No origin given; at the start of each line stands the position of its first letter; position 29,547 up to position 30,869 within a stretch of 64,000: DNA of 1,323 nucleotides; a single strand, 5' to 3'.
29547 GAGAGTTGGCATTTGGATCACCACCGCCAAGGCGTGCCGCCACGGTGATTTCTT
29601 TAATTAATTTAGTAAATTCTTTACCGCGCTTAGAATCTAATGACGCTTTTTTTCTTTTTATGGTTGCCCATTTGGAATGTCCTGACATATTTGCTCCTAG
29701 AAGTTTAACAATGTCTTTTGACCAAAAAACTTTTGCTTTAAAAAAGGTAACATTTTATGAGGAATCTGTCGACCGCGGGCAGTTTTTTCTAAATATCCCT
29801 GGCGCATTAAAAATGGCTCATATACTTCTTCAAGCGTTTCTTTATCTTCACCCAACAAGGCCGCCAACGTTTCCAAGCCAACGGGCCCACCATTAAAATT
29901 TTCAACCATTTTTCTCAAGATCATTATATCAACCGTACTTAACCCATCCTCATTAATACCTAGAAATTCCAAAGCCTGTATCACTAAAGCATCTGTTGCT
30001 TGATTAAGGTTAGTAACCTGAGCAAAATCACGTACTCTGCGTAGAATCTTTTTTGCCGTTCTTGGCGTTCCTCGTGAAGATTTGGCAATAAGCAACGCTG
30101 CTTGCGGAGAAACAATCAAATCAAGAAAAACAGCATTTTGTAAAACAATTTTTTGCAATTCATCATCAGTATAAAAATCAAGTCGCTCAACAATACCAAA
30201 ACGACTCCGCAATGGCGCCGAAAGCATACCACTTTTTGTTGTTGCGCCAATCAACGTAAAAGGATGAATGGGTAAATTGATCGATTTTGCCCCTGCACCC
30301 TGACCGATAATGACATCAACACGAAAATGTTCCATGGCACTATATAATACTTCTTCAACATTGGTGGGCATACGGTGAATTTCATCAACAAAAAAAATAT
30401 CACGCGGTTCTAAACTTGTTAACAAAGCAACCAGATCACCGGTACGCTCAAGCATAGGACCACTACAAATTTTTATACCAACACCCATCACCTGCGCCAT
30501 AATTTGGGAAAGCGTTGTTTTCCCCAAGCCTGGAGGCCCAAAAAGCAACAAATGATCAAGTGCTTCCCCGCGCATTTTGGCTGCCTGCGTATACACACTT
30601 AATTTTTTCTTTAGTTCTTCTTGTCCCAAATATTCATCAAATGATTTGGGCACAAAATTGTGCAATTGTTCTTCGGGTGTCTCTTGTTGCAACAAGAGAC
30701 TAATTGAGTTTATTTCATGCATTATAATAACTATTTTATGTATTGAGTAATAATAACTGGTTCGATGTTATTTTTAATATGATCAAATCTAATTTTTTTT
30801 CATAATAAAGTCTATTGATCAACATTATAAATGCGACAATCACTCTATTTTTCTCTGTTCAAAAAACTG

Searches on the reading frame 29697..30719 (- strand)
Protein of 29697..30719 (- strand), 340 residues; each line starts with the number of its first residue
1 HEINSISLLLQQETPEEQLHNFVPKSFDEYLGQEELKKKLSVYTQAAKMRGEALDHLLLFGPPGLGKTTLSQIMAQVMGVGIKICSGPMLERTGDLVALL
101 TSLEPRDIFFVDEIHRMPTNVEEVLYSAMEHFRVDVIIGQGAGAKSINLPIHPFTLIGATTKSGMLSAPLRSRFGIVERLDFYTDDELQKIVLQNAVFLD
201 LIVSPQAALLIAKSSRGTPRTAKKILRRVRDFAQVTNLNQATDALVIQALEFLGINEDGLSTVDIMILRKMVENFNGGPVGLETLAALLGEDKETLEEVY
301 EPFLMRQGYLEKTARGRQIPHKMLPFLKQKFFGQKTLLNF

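Call 19: search_protein_families(library=pfam, proteins=[window:29697-30719:-], max_evalue=0.001)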
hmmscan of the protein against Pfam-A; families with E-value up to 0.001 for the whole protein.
window:29697-30719:- (340 aa): 7 families
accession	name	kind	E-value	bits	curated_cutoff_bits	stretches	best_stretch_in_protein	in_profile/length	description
PF05496.18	RuvB_N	-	2.5e-71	239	27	1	24-180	3-159/159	Holliday junction DNA helicase RuvB P-loop domain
PF05491.19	RuvB_C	-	5.4e-22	78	24.7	1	257-327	1-71/72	RuvB C-terminal winged helix domain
PF17864.7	AAA_lid_4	-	3.1e-20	72.1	27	1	183-255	1-73/74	RuvB AAA lid domain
PF00004.35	AAA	-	1.1e-15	58.7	21.2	1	57-179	1-128/131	ATPase family associated with various cellular activities (AAA)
PF07728.20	AAA_5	-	3.7e-09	37.2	22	0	99-174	60-139/139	AAA domain (dynein-related subfamily)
PF01078.27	Mg_chelatase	-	7.3e-05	22.7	20.3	0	54-78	22-46/207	Magnesium chelatase, subunit ChlI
PF07726.17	AAA_3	-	0.00028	21.2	27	0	56-82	1-27/131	ATPase family associated with various cellular activities (AAA)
